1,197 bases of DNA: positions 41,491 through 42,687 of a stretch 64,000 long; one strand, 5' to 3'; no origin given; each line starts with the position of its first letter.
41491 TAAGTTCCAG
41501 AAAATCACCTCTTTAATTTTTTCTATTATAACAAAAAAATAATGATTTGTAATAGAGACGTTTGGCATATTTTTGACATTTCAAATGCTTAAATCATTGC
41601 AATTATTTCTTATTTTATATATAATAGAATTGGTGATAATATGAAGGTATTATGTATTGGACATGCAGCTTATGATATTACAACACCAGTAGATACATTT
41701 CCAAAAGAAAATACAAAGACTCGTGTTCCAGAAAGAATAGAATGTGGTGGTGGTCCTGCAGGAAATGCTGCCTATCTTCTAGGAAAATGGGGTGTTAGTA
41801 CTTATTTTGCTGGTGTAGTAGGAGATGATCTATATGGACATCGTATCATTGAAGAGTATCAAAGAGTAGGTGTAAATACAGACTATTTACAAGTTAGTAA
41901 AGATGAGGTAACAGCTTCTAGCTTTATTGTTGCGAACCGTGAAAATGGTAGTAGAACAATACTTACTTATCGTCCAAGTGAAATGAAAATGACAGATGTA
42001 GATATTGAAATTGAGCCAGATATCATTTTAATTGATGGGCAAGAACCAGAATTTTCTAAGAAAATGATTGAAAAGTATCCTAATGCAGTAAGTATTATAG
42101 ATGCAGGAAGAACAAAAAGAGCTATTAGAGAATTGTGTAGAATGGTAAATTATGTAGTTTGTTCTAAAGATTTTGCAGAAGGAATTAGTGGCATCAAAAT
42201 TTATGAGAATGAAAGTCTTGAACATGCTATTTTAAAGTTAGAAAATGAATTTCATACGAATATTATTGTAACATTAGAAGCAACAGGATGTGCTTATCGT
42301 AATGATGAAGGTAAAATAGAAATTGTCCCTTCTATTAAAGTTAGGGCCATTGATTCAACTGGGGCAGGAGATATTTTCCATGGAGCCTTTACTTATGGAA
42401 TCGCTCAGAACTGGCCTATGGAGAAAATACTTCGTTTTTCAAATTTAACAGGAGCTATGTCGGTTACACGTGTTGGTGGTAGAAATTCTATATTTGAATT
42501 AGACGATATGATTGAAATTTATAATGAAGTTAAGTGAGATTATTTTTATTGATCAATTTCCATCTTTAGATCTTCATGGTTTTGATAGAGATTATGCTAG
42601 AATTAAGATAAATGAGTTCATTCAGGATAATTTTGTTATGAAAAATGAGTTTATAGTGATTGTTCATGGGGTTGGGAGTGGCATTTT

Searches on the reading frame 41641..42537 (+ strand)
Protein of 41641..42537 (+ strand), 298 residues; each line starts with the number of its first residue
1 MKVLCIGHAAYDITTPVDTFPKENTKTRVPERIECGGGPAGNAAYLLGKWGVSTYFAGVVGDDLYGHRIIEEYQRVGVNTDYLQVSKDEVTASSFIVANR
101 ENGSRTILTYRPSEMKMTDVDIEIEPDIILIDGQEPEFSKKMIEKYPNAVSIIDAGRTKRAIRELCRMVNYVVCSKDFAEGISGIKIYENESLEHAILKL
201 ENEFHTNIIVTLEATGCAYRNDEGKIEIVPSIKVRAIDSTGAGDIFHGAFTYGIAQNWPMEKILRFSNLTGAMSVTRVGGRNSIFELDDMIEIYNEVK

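Call 27: search_protein_families(library=pfam, proteins=[window:41641-42537:+], max_evalue=0.00001)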
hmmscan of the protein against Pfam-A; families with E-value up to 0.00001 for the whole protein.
window:41641-42537:+ (298 aa): 1 family
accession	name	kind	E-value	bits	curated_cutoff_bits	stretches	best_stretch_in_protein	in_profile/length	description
PF00294.29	PfkB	-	1.3e-47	163.1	25.8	1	2-283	3-298/302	pfkB family carbohydrate kinase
